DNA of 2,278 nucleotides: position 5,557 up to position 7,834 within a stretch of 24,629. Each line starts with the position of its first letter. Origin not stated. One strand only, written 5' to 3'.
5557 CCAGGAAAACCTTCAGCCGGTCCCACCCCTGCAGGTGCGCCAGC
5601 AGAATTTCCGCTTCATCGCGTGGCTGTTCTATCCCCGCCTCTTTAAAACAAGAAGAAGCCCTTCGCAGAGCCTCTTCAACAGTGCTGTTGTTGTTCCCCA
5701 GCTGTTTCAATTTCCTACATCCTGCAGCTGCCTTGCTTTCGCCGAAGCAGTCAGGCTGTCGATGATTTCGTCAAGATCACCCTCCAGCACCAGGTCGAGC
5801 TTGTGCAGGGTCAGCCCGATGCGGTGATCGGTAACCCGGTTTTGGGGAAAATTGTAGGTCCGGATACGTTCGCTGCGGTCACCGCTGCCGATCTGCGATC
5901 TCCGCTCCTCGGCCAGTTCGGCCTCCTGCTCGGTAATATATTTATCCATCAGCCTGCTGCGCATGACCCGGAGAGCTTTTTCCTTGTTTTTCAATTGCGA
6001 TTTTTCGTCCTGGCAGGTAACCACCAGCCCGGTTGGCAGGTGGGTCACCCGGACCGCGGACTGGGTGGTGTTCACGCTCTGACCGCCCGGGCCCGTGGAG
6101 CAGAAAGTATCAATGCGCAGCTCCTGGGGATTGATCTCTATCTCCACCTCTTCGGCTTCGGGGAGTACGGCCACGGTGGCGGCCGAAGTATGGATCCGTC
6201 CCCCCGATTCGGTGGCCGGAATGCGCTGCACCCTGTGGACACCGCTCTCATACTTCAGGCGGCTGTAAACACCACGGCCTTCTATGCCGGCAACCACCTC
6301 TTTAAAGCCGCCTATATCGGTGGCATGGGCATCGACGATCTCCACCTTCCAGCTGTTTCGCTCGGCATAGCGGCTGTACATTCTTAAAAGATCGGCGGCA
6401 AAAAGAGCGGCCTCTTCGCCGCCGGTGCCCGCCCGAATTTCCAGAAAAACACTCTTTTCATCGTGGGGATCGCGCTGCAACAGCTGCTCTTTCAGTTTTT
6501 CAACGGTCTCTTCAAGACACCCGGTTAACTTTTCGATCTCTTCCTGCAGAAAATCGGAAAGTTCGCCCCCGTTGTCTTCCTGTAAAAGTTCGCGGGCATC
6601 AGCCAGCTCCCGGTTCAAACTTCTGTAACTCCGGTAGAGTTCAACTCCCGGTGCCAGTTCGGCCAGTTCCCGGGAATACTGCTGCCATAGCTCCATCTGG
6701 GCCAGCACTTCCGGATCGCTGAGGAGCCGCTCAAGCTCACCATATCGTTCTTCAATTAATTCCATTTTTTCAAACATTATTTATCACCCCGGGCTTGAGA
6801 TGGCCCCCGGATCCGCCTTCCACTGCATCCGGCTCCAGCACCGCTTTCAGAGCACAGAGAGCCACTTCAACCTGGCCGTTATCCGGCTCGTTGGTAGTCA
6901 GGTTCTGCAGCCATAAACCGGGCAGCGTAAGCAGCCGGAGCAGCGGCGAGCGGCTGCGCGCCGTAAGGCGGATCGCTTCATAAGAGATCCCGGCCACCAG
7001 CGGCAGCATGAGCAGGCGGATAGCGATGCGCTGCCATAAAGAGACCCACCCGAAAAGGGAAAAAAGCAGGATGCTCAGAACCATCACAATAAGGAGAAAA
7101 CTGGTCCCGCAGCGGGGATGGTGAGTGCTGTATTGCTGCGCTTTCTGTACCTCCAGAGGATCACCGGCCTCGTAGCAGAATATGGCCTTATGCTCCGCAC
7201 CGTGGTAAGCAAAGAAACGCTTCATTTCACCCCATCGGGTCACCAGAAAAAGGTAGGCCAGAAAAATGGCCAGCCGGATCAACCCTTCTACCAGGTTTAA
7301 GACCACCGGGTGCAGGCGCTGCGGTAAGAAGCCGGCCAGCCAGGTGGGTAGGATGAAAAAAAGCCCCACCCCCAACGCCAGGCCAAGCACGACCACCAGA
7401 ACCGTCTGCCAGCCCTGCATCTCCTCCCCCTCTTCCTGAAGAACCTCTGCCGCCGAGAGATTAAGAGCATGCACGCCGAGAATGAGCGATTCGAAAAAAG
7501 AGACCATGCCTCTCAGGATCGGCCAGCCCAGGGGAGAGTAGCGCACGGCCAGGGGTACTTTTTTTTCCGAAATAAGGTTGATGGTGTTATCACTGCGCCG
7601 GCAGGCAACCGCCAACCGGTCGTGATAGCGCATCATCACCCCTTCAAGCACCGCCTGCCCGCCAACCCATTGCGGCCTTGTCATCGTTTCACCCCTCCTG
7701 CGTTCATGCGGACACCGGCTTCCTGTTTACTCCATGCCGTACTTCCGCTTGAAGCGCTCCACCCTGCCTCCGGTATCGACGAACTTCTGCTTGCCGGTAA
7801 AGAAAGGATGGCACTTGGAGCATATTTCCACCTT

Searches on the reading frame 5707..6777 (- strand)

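Call 4: search_protein_families(library=pfam, proteins=[window:5707-6777:-])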
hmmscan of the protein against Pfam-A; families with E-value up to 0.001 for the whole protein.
window:5707-6777:- (356 aa): 2 families
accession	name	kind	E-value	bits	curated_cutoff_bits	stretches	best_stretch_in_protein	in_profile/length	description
PF03462.23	PCRF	-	8.2e-71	238.3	24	1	8-202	1-194/194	PCRF domain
PF00472.26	RF-1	-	4.9e-43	146.2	35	1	209-319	1-116/116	RF-1 domain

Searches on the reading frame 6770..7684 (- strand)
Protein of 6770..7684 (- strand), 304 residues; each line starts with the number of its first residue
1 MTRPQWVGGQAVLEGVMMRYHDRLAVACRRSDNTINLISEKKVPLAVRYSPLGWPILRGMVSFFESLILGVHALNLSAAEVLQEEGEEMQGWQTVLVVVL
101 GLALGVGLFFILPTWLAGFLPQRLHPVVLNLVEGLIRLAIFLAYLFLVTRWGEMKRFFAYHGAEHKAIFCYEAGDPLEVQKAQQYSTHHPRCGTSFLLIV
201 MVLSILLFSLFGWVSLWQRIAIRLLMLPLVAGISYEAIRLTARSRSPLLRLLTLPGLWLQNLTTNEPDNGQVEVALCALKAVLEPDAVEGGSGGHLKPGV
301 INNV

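Call 4: search_protein_families(library=pfam, proteins=[window:6770-7684:-])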
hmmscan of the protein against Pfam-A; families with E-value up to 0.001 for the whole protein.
window:6770-7684:- (304 aa): 1 family
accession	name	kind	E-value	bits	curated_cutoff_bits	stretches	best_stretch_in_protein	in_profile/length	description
PF07136.16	DUF1385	-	2.9e-90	302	22.1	1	54-284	1-226/227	Protein of unknown function (DUF1385)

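Call 64: search_protein_families(library=ncbifam, proteins=[window:6770-7684:-], max_evalue=1e-10)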
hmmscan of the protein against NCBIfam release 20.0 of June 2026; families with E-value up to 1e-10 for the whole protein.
window:6770-7684:- (304 aa): 0 families
